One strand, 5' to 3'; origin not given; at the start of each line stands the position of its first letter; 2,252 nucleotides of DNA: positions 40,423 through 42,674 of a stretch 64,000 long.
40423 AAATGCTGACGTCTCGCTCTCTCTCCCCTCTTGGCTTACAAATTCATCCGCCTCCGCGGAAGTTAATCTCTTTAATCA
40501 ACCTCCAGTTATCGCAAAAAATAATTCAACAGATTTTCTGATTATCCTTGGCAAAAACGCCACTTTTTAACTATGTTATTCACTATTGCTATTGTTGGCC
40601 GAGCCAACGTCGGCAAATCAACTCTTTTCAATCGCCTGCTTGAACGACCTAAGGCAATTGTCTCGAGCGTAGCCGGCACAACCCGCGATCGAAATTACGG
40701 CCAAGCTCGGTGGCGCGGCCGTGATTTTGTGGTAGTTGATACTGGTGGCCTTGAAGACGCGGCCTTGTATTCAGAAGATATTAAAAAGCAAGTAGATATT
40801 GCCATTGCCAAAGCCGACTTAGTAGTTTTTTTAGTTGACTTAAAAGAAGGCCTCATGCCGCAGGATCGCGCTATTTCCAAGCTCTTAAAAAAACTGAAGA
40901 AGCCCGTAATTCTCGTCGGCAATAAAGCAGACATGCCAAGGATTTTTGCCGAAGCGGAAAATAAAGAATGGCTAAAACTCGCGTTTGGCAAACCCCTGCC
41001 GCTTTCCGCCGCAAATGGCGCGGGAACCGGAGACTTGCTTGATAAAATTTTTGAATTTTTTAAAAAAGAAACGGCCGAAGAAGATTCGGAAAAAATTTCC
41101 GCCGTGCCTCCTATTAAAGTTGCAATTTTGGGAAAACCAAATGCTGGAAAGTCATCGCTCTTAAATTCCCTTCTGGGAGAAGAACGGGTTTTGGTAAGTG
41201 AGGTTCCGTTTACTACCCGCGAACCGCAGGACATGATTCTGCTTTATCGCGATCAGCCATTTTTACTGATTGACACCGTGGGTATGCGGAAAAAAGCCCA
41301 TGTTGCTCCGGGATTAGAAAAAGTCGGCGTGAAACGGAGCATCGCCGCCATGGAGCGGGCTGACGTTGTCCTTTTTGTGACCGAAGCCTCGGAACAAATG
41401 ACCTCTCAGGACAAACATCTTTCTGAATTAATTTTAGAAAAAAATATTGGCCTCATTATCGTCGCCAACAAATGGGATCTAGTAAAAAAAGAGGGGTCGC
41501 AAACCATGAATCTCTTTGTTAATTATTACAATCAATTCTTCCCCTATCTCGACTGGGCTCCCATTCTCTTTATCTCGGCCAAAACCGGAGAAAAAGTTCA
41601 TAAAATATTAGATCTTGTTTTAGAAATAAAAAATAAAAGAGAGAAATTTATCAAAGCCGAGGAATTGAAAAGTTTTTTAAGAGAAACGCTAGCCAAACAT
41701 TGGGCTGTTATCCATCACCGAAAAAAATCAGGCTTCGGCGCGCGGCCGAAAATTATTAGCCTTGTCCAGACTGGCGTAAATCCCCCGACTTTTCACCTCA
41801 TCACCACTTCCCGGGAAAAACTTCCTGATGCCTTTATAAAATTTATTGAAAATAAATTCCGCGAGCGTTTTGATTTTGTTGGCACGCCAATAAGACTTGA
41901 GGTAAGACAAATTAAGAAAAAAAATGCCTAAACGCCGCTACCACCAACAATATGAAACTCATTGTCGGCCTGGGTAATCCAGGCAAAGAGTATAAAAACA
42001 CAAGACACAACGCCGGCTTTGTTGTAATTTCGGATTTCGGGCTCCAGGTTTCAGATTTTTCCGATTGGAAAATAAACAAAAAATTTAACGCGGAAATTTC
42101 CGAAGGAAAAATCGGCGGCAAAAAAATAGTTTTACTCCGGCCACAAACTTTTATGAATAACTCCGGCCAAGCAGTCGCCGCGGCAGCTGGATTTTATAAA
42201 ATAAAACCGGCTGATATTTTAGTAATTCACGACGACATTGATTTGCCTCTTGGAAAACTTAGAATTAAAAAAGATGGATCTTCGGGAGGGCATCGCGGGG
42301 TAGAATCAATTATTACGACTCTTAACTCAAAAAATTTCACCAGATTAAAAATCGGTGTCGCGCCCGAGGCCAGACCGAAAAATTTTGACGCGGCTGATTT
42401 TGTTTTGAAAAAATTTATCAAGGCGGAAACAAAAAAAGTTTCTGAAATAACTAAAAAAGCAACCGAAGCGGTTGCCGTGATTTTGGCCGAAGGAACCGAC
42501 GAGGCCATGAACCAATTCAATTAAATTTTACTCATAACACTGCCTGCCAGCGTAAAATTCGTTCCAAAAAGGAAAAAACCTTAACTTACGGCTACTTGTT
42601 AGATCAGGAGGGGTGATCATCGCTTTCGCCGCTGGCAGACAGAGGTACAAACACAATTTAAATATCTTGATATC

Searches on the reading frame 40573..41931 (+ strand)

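Call 82: search_protein_families(library=pfam, proteins=[window:40573-41931:+], max_evalue=0.0001)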
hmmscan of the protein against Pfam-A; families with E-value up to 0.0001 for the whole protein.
window:40573-41931:+ (452 aa): 15 families
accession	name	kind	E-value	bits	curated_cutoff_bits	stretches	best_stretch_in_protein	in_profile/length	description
PF01926.29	MMR_HSR1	-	4.2e-59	198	21.9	2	4-118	1-113/113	50S ribosome-binding GTPase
PF00009.33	GTP_EFTU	-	8.6e-28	97.6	26.5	2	4-163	5-186/188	Elongation factor Tu GTP binding domain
PF02421.24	FeoB_N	-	3.2e-24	85.7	27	2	4-159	2-156/156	Ferrous iron transport protein B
PF14714.11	KH_dom-like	-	7.9e-17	61.8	27.3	1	361-445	3-81/81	KH-domain-like of EngA bacterial GTPase enzymes, C-terminal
PF00350.29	Dynamin_N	-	5.2e-16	59.6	27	1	183-218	1-35/168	Dynamin family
PF04548.22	AIG1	-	1.1e-15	58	27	2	4-106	2-108/212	AIG1 family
PF03193.22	RsgA_GTPase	-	3.9e-11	43.5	30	0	182-213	108-139/174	RsgA GTPase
PF00025.27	Arf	-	1.9e-09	37.7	22.3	0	5-136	17-142/174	ADP-ribosylation factor family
PF00071.28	Ras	-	1e-08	35.4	21.6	0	5-123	2-118/162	Ras family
PF08477.19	Roc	-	4.8e-07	30.5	27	0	5-120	2-119/119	Ras of Complex, Roc, domain of DAPkinase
PF02492.25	cobW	-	2.9e-06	27.4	20.7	0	229-310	85-163/180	CobW/HypB/UreG, nucleotide-binding domain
PF00005.33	ABC_tran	-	3.2e-06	28.2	25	0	182-220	13-51/137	ABC transporter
PF13479.12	AAA_24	-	1.3e-05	25.6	27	0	181-208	3-27/195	AAA domain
PF09439.16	SRPRB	-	4.7e-05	23.3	25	0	4-62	5-58/178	Signal recognition particle receptor beta subunit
PF00625.27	Guanylate_kin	-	5.1e-05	23.5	25.2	0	4-54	4-53/182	Guanylate kinase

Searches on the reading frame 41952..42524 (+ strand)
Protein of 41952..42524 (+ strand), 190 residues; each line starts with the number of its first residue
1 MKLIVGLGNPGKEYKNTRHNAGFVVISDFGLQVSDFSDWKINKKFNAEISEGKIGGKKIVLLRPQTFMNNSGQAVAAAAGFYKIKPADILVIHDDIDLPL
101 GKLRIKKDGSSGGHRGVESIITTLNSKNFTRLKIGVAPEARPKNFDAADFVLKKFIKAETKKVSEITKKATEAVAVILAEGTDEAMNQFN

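Call 82: search_protein_families(library=pfam, proteins=[window:41952-42524:+], max_evalue=0.0001)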
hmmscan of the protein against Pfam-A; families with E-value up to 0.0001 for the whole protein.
window:41952-42524:+ (190 aa): 1 family
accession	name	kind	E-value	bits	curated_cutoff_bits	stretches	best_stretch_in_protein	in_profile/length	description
PF01195.25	Pept_tRNA_hydro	-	1.2e-65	221.2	27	1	3-190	1-183/183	Peptidyl-tRNA hydrolase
